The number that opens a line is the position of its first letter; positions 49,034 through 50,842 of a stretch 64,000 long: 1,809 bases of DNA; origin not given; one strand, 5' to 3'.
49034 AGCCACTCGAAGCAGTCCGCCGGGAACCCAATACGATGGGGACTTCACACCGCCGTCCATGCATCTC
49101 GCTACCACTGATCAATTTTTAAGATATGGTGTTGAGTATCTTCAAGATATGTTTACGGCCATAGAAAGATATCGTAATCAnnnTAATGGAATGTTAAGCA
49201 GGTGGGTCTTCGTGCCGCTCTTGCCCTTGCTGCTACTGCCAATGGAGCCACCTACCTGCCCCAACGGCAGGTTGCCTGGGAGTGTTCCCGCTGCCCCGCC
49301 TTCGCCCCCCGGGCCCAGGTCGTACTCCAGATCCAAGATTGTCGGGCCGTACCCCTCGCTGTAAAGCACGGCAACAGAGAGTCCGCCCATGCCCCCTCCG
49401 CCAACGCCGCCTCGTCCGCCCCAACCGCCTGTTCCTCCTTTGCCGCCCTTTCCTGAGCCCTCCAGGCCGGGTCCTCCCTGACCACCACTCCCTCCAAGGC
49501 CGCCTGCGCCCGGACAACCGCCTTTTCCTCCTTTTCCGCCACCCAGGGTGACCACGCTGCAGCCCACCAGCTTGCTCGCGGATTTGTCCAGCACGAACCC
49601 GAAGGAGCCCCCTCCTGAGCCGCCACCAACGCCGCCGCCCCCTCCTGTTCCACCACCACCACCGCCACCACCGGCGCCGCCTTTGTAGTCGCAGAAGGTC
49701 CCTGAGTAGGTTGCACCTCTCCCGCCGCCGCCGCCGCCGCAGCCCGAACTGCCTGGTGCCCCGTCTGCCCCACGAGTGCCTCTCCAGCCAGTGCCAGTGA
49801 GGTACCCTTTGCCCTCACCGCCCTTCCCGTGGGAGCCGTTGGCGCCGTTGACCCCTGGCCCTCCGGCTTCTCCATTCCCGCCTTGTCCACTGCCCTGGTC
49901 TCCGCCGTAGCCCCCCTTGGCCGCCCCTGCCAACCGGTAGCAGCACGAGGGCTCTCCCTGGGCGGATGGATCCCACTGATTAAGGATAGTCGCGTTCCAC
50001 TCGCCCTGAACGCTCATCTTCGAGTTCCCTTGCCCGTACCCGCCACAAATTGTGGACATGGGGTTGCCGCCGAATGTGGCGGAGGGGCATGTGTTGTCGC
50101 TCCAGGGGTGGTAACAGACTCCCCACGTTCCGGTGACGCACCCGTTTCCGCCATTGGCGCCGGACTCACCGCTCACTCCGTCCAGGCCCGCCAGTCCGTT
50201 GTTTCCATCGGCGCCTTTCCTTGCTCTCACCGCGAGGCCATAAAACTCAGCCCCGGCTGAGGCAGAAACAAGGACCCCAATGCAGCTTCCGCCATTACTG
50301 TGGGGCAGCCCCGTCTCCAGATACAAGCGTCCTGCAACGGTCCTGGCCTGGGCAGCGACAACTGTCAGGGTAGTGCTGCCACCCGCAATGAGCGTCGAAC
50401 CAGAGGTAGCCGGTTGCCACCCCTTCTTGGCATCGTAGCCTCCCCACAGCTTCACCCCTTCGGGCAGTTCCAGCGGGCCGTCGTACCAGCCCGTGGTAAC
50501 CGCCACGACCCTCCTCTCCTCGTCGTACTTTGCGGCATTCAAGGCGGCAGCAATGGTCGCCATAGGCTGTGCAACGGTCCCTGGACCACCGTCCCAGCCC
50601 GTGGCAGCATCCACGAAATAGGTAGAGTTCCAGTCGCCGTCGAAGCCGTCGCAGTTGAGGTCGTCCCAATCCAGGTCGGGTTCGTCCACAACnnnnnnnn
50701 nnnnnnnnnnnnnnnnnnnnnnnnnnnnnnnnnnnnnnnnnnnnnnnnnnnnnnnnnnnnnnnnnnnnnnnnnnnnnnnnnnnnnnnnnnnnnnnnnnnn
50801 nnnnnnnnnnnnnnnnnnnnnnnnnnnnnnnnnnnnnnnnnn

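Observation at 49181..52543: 1120-aa lipoprotein combining MopE-like metal-binding repeats with a ~350-aa poly-glycine C-terminus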

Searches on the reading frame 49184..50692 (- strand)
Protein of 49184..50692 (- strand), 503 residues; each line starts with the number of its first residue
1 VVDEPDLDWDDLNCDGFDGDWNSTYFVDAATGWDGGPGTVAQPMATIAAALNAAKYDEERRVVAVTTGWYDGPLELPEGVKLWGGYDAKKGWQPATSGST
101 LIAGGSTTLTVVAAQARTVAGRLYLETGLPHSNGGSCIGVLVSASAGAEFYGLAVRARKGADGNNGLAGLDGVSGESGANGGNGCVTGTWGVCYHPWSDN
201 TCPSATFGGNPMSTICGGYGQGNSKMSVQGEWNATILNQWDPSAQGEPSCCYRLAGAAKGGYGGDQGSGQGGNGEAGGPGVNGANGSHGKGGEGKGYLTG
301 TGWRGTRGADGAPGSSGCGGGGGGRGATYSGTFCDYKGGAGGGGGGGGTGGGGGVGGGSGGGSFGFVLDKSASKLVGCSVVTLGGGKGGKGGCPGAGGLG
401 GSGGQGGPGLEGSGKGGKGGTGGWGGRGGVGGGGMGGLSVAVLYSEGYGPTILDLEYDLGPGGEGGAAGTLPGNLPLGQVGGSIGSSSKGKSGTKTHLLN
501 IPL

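Call 21: search_protein_representatives(protein=window:49184-50638:-)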
Query: 485 residues. Proteins with E-value up to 0.001 (for the whole library): 1280; up to 1e-10: 226; up to 1e-30: 5. The best 150 are listed.
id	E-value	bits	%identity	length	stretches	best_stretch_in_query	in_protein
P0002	7.6e-116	404.2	52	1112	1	4-484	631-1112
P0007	3.6e-80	286.4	45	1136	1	1-477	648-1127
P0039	7.8e-66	239.1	42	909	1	1-454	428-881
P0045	4.5e-49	183.8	40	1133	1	1-452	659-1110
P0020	1.6e-46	175.3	40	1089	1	1-465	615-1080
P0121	3.3e-28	114.9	40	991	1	1-455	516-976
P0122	2.3e-25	105.5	39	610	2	242-450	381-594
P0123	2.7e-23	98.6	40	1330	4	1-173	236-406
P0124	3.6e-23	98.3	42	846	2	243-457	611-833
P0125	5.2e-23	97.7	41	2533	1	1-452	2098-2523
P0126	6.1e-22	94.2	38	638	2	4-171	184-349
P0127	8.6e-21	90.4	45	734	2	251-457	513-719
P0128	9.2e-21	90.3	34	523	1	11-461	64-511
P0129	3.4e-20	88.4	43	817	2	1-168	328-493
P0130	5.0e-20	87.9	39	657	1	11-450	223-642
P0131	1.2e-19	86.7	34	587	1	5-463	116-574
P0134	5.7e-19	84.4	36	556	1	3-454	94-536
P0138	1.5e-18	83.0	38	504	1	7-455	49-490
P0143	6.1e-18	81.0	41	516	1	2-452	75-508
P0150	3.0e-17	78.7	37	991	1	8-453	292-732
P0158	5.6e-17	77.8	38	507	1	5-455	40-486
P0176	8.6e-16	73.9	37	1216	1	27-456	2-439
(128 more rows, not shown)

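Call 25: search_protein_families(library=pfam, proteins=[P0128, P0138, P0143, P0158, P0131, P0134, P0125, P0150, P0176], max_evalue=0.01)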
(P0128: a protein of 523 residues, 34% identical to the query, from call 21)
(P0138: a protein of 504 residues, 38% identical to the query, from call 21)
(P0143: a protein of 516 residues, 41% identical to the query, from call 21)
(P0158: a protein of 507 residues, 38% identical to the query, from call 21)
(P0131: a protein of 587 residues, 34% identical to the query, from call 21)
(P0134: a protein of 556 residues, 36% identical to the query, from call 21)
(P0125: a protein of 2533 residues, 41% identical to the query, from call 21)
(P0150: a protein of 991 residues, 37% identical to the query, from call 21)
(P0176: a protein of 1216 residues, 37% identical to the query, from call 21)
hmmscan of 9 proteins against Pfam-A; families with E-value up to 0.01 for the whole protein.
P0128 (523 aa): 0 families

P0138 (504 aa): 0 families

P0143 (516 aa): 1 family
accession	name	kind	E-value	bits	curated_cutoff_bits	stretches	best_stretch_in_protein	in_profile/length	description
PF07602.17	DUF1565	-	0.00068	19.5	20.3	1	85-121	1-39/257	Protein of unknown function (DUF1565)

P0158 (507 aa): 1 family
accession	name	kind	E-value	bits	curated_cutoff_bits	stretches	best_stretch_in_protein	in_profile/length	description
PF07602.17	DUF1565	-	0.00083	19.2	20.3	1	48-90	2-42/257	Protein of unknown function (DUF1565)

P0131 (587 aa): 0 families

P0134 (556 aa): 0 families

P0125 (2533 aa): 8 families
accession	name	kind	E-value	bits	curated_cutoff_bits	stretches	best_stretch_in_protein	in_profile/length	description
PF22073.2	Cep192_D4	-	1.7e-20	73.7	35.5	1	136-238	4-111/112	Cep192 domain 4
PF15780.11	ASH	-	1.4e-19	70.5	27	1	137-230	4-98/98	Abnormal spindle-like microcephaly-assoc'd, ASPM-SPD-2-Hydin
PF22544.2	HYDIN_VesB_CFA65-like_Ig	-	2.2e-19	69.9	25.5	0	134-236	1-99/100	HYDIN/CFA65/VesB-like, Ig-like domain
PF22066.2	Cep192_D8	-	2.6e-14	53.7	33.5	1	488-577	17-99/101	Cep192 domain 8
PF24507.1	Ig_CFAP65_4th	-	6e-09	36.6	27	0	304-338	29-63/76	CFAP65, fourth Ig-like domain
PF07610.17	DUF1573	-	6.2e-08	33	26.1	0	600-682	10-87/98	Protein of unknown function (DUF1573)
PF24798.1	Ig-CFAP74_4th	-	0.0042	17.7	28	0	539-578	56-95/95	CFAP74 forth Ig-like domain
PF21633.3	MOV-10_Ig-like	-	0.0066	17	27.4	0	493-561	32-103/126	Helicase MOV-10, Ig-like domain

P0150 (991 aa): 1 family
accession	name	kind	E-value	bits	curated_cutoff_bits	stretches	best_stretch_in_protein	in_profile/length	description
PF00041.27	fn3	-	0.0003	21.4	25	1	775-854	11-80/84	Fibronectin type III domain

P0176 (1216 aa): 7 families
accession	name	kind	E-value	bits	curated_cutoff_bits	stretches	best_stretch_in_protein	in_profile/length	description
PF07676.18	PD40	-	2.1e-21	75.8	20.9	0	701-726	13-37/38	WD40-like Beta Propeller Repeat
PF10647.15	Gmad1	-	3.7e-07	30.7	20.5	0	888-1024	6-128/251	Lipoprotein LpqB beta-propeller domain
PF18884.5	TSP3_bac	-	0.0004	20.6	25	1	453-472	1-20/22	Bacterial TSP3 repeat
PF02897.21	Peptidase_S9_N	-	0.0004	19.7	24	0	695-729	121-156/414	Prolyl oligopeptidase, N-terminal beta-propeller domain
PF02412.23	TSP_3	-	0.0006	19.9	25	0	540-579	1-33/36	Thrombospondin type 3 repeat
PF15937.10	PrlF_antitoxin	-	0.0028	18.2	32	0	904-929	24-49/99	prlF antitoxin for toxin YhaV_toxin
PF00930.27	DPPIV_N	-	0.0094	15.1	22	0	705-816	244-344/354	Dipeptidyl peptidase IV (DPP IV) N-terminal region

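Call 26: search_protein_families(library=ncbifam, proteins=[P0128, P0138, P0143, P0158, P0131, P0134, P0125, P0150, P0176], max_evalue=0.01)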
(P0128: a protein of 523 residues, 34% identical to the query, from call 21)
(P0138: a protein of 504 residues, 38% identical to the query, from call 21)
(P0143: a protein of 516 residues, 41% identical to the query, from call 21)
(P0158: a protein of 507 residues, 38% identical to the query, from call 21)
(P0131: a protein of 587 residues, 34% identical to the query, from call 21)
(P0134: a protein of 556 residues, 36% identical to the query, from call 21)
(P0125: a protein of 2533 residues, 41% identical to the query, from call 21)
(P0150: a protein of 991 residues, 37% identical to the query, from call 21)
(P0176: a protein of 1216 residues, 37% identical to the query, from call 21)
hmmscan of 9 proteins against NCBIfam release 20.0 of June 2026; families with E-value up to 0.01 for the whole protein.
P0128 (523 aa): 1 family
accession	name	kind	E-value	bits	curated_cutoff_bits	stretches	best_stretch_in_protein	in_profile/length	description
NF047854.1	LIC10774_subfam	equivalog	0.00027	20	380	1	62-120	62-126/358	LIC10774/LIC10365 family surface protein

P0138 (504 aa): 1 family
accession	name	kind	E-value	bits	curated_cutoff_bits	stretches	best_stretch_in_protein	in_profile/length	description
NF047854.1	LIC10774_subfam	equivalog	7.6e-07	28.4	380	1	47-98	59-107/358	LIC10774/LIC10365 family surface protein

P0143 (516 aa): 1 family
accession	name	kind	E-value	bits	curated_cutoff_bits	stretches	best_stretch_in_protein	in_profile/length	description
NF047854.1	LIC10774_subfam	equivalog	4.1e-06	26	380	1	79-139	60-128/358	LIC10774/LIC10365 family surface protein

P0158 (507 aa): 1 family
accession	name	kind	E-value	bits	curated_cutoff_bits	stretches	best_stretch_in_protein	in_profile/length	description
NF047854.1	LIC10774_subfam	equivalog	3.6e-08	32.7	380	1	40-101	59-124/358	LIC10774/LIC10365 family surface protein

P0131 (587 aa): 0 families

P0134 (556 aa): 1 family
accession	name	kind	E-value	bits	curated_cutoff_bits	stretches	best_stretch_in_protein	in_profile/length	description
NF047854.1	LIC10774_subfam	equivalog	0.0029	16.6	380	1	103-145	67-108/358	LIC10774/LIC10365 family surface protein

P0125 (2533 aa): 3 families
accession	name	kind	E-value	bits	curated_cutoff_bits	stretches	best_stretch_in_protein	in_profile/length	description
NF012200.0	choice_anch_D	domain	6.3e-47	158.6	45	6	135-225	16-106/108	choice-of-anchor D domain-containing protein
NF047854.1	LIC10774_subfam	equivalog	1.3e-07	30.9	380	1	2107-2165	65-126/358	LIC10774/LIC10365 family surface protein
NF007822.0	PRK10531.1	equivalog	0.0046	15.7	436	1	2116-2161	89-139/430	putative acyl-CoA thioester hydrolase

P0150 (991 aa): 1 family
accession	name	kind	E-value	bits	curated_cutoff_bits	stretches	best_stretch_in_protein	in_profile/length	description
NF047854.1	LIC10774_subfam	equivalog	0.00037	19.5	380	1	286-336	56-106/358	LIC10774/LIC10365 family surface protein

P0176 (1216 aa): 8 families
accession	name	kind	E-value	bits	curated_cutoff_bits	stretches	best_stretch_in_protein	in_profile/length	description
TIGR02800.1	propeller_TolB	equivalog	4.5e-14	52.2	343.15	3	596-733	282-400/418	Tol-Pal system beta propeller repeat protein TolB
NF033523.0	lasso_peptidase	equivalog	5e-10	38.8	400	0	594-721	20-156/638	Atxe2 family lasso peptide isopeptidase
NF045500.1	Omp28_seleno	equivalog_domain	8.9e-09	35.2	200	2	515-554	271-310/377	Omp28-related selenoprotein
NF047638.1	throspo3_MtsC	equivalog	1.9e-08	33.6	350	2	516-601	193-269/428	cell-cell cohesion MYXO-CTERM protein MtsC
NF053518.1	DipepPtdsDpp5Prph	equivalog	1.1e-06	27.5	900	0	804-1078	15-268/655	dipeptidyl-peptidase Dpp5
NF006544.0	PRK09039.1-3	equivalog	2.6e-06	27.3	362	0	753-826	204-274/343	peptidoglycan -binding protein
NF006546.0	PRK09039.1-5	equivalog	3.1e-06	26.8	615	0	753-826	204-274/343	peptidoglycan -binding protein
NF002183.0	PRK01029.1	equivalog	0.0018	17.4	405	0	604-664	242-301/429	Tol-Pal system protein TolB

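Call 28: find_homologous_proteins(query=window:49184-50692:-, max_evalue=0.00001)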
Query window:49184-50692:- (503 aa): 301 proteins with E <= 0.00001 among 8000 candidates; the best 120 are listed.
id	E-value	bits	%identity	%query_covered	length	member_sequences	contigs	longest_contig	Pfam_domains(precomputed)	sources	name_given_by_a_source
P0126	2.0e-28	117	27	63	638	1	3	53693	-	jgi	jgi:hypothetical protein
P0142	1.7e-24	104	-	-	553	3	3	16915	-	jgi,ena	-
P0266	6.9e-24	102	-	-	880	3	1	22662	PF11617.14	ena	-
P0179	9.8e-24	102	31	68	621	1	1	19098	-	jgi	jgi:hypothetical protein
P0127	1.3e-23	101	-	-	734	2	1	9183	-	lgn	-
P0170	1.4e-23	101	-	-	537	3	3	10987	-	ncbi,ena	-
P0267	4.0e-22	96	-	-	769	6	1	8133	-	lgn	-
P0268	5.2e-22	96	-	-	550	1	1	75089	-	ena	-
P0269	8.0e-22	95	-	-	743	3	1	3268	-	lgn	-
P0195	1.2e-21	95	-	-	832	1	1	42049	PF23657.2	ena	-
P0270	1.7e-21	94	28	74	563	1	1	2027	-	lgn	-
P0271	6.4e-20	89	-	-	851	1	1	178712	PF05345.19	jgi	-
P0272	7.4e-20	89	-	-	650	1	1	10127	PF13205.13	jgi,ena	-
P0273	8.4e-20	89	-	-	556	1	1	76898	-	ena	-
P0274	1.3e-19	88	-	-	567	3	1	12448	-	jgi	jgi:hypothetical protein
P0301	1.7e-15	75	37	30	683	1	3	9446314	-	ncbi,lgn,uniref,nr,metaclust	ncbi:hypothetical protein [Haliangium ochraceum]|uniref:DUF1565 domain-containing protein n=1 Tax=Ha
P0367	3.3e-11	60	43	21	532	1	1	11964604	-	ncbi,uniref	ncbi:PE-PGRS family protein [Archangium gephyra]|uniref:PE-PGRS family protein n=1 Tax=Archangium ge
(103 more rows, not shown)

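Call 39: predict_structure(alignment_id=A2)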
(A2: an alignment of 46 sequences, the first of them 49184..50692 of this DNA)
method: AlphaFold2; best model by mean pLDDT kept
length: 503 residues; sequences in the alignment: 46
mean_pLDDT: 93.8   pTM: 0.86
mean pLDDT of the five models: 93.8, 93.1, 91.9, 91.4, 91.0
residues with pLDDT >= 90: 438; 70-90: 43; 50-70: 21; < 50: 1
segments of 3 or more residues with pLDDT < 50: none
pLDDT, mean of each block of 10 residues (from residue 1): 91 93 98 98 98 98 98 98 98 94 97 98 98 97 98 98 98 96 82 70 68 74 89 95 95 92 96 97 96 95 97 96 95 89 95 98 98 98 98 97 95 95 96 98 98 98 97 74 86 98 90
secondary structure, 60 per line:
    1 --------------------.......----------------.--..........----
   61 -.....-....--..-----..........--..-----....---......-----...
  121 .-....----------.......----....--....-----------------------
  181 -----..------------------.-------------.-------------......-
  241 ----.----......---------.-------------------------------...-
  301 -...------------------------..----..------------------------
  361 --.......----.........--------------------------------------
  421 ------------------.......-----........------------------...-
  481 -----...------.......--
elements in order: E24-27 H47-56 E62-66 E68-71 E81-87 E100-103 E107-112 E118-121 E123-126 E137-143 E148-151 E154-157 H234-239 H250-255 E297-299 E302-304 E363-369 E374-382 E439-445 E451-458 E495-501

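Call 42: fold_search(model_id=the predicted structure, library=pdb)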
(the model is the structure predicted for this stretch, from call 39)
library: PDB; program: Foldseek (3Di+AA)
matches with E <= 10: 166; with E <= 0.001: 1
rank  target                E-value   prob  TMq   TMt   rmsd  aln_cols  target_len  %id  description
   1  9rkv_O                5.0e-04  0.98  0.14  0.12  13.5       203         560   18  Agrobacterium phage 7-7-1 tail fibers (released 2025-12-10)
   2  6kqs_A                1.9e-03  1.00  0.19  0.16   5.7       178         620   13  Crystal Structure of GH136 lacto-N-biosidase from Eubacterium ramulus - selenomethionine derivative (released 2020-06-10)
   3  9rkv_M                6.5e-03  1.00  0.21  0.18  17.6       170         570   22  Agrobacterium phage 7-7-1 tail fibers (released 2025-12-10)
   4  1gq8                  1.8e-02  0.99  0.20  0.30   4.1       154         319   15  Pectin methylesterase from Carrot (released 2002-04-18)
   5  2ntb_A                2.3e-02  0.94  0.19  0.27  17.4       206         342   15  Crystal structure of pectin methylesterase in complex with hexasaccharide V (released 2007-09-18)
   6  6kqt_A                3.0e-02  0.98  0.19  0.16   5.4       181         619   13  Crystal Structure of GH136 lacto-N-biosidase from Eubacterium ramulus - native protein (released 2020-06-10)
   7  6k0v_A                4.3e-02  0.66  0.16  0.14   9.0       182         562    9  Catalytic domain of GH87 alpha-1,3-glucanase D1069A in complex with tetrasaccharides (released 2019-12-25)
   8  2pyg_B                5.2e-02  0.30  0.11  0.15  12.2       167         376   20  Azotobacter vinelandii Mannuronan C-5 epimerase AlgE4 A-module (released 2008-05-27)
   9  1qjv_A                6.2e-02  0.63  0.17  0.23   7.1       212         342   14  Pectin methylesterase PemA from Erwinia chrysanthemi (released 2000-07-14)
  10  9rkv_N                6.2e-02  0.51  0.15  0.13  13.0       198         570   17  Agrobacterium phage 7-7-1 tail fibers (released 2025-12-10)
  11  4mr0_B                6.6e-02  0.75  0.14  0.16   8.0       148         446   11  Crystal structure of PfbA, a surface adhesin of Streptococcus pneumoniae (released 2014-02-05)
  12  5c1c                  7.9e-02  0.47  0.16  0.24   6.1       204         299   13  Crystal Structure of the Pectin Methylesterase from Aspergillus niger in Deglycosylated Form (released 2015-07-01)
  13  6k0m                  1.0e-01  0.57  0.18  0.16   8.4       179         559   12  Catalytic domain of GH87 alpha-1,3-glucanase from Paenibacillus glycanilyticus FH11 (released 2019-12-25)
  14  3zpp                  1.3e-01  0.51  0.14  0.17   9.9       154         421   12  Structure of the Streptococcus pneumoniae surface protein and adhesin PfbA (released 2013-05-29)
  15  2pyh_A                1.4e-01  0.33  0.12  0.16  11.3       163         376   16  Azotobacter vinelandii Mannuronan C-5 epimerase AlgE4 A-module complexed with mannuronan trisaccharide (released 2008-05-27)
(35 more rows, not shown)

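Call 48: fold_search(model_id=the predicted structure, library=viral)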
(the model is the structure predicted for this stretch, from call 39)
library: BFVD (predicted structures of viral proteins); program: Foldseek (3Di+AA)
matches with E <= 10: 403; with E <= 0.001: 22
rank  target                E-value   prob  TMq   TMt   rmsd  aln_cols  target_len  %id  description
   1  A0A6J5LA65            9.1e-08  0.25  0.08  0.08  51.9       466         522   20  Collagen triple helix repeat [uncultured Caudovirales phage]
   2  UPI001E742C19         2.7e-05  0.72  0.18  0.21  27.0       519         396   16  (no name look-up for this kind of identifier)
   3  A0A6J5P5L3            8.5e-05  0.99  0.15  0.10  19.1       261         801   17  Uncharacterized protein [uncultured Caudovirales phage]
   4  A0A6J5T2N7            1.5e-04  0.98  0.16  0.18  20.3       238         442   16  DUF1565 domain-containing protein [uncultured Caudovirales phage]
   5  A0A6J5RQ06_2          1.7e-04  1.00  0.21  0.14   4.2       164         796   16  Parallel beta-helix repeat [uncultured Caudovirales phage]
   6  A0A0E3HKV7            1.9e-04  1.00  0.21  0.18   3.7       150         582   15  Baseplate wedge initiator [Synechococcus phage ACG-2014f]
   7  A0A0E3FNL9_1          1.9e-04  0.97  0.18  0.10  20.1       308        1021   13  Baseplate wedge initiator [Synechococcus phage ACG-2014f]
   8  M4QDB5                2.0e-04  0.96  0.16  0.07  21.6       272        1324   16  DUF1565 domain-containing protein [Prochlorococcus phage MED4-213]
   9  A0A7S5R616            2.2e-04  1.00  0.16  0.11  11.3       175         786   16  (no name in the UniProt tables at hand)
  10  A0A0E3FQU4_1          2.5e-04  1.00  0.18  0.10  16.6       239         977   16  Baseplate wedge initiator [Synechococcus phage ACG-2014f]
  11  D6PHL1                2.9e-04  0.97  0.15  0.07  26.4       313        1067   12  (no name in the UniProt tables at hand)
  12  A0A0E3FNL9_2          3.0e-04  1.00  0.18  0.09   9.2       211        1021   16  Baseplate wedge initiator [Synechococcus phage ACG-2014f]
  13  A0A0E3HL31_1          3.4e-04  1.00  0.19  0.13   6.8       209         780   13  Baseplate wedge initiator [Synechococcus phage ACG-2014f]
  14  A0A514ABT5            4.1e-04  0.97  0.16  0.12  17.6       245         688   13  (no name in the UniProt tables at hand)
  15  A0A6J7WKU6            5.0e-04  0.99  0.17  0.09  17.6       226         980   14  Carbohydrate-binding module family 5/12 [uncultured Caudovirales phage]
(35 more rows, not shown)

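Call 66: find_encoding_contigs(protein=P0301, flank=6000, max_places=1)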
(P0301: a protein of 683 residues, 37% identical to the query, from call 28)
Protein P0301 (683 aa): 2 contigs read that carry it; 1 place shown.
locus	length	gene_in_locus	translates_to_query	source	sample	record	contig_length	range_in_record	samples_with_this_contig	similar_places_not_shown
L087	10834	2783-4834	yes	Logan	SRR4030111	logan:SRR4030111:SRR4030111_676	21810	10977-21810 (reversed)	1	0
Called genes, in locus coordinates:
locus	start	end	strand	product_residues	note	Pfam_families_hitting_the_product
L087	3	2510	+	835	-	?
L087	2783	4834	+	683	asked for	-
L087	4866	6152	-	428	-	PF12947:EGF_3 (weak), PF12662:cEGF (weak), PF07645:EGF_CA (weak), PF12947:EGF_3, PF00147:Fibrinogen_C (weak)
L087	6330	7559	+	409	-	-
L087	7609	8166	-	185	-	PF13302:Acetyltransf_3 (weak), PF00583:Acetyltransf_1, PF13508:Acetyltransf_7 (weak)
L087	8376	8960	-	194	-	PF13489:Methyltransf_23, PF13847:Methyltransf_31 (faint), PF08241:Methyltransf_11, PF08242:Methyltransf_12, PF13649:Methyltransf_25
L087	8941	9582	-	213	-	PF00440:TetR_N, PF16859:TetR_C_11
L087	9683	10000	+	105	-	-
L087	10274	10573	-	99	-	-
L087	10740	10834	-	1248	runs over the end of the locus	PF13699:eCIS_core, PF12294:DUF3626 (weak)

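Call 67: find_encoding_contigs(protein=P0367, flank=6000, max_places=1)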
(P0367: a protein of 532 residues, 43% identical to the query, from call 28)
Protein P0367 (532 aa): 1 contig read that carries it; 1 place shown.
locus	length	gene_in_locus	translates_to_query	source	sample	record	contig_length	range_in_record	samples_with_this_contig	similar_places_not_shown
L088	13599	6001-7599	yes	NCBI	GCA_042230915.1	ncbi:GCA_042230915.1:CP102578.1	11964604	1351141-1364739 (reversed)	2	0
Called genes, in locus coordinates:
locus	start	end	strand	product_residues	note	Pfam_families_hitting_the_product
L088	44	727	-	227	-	PF03167:UDG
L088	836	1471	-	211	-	PF00440:TetR_N, PF17932:TetR_C_24, PF19344:TetR_C_32 (weak)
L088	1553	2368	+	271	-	PF00487:FA_desaturase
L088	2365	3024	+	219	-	PF03006:HlyIII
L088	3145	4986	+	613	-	PF00437:T2SSE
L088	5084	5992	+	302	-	-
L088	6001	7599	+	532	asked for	-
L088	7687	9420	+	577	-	PF00069:Pkinase, PF03109:ABC1 (faint), PF07714:PK_Tyr_Ser-Thr, PF06293:Kdo (weak)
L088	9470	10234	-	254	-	PF00912:Transgly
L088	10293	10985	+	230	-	PF00175:NAD_binding_1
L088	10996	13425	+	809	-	PF03104:DNA_pol_B_exo1, PF13482:RNase_H_2 (weak), PF00136:DNA_pol_B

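Call 81: search_protein_families(library=phrogs, proteins=[window:49184-50692:-], max_evalue=0.01)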
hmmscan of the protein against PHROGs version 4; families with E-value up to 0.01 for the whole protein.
window:49184-50692:- (503 aa): 0 families

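Call 82: search_dna_similar(query=window:49184-50692:-, collection=phages, mode=protein, max_evalue=0.001, max_rows=15)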
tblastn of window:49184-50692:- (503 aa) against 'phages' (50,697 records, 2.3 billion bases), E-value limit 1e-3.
No match.
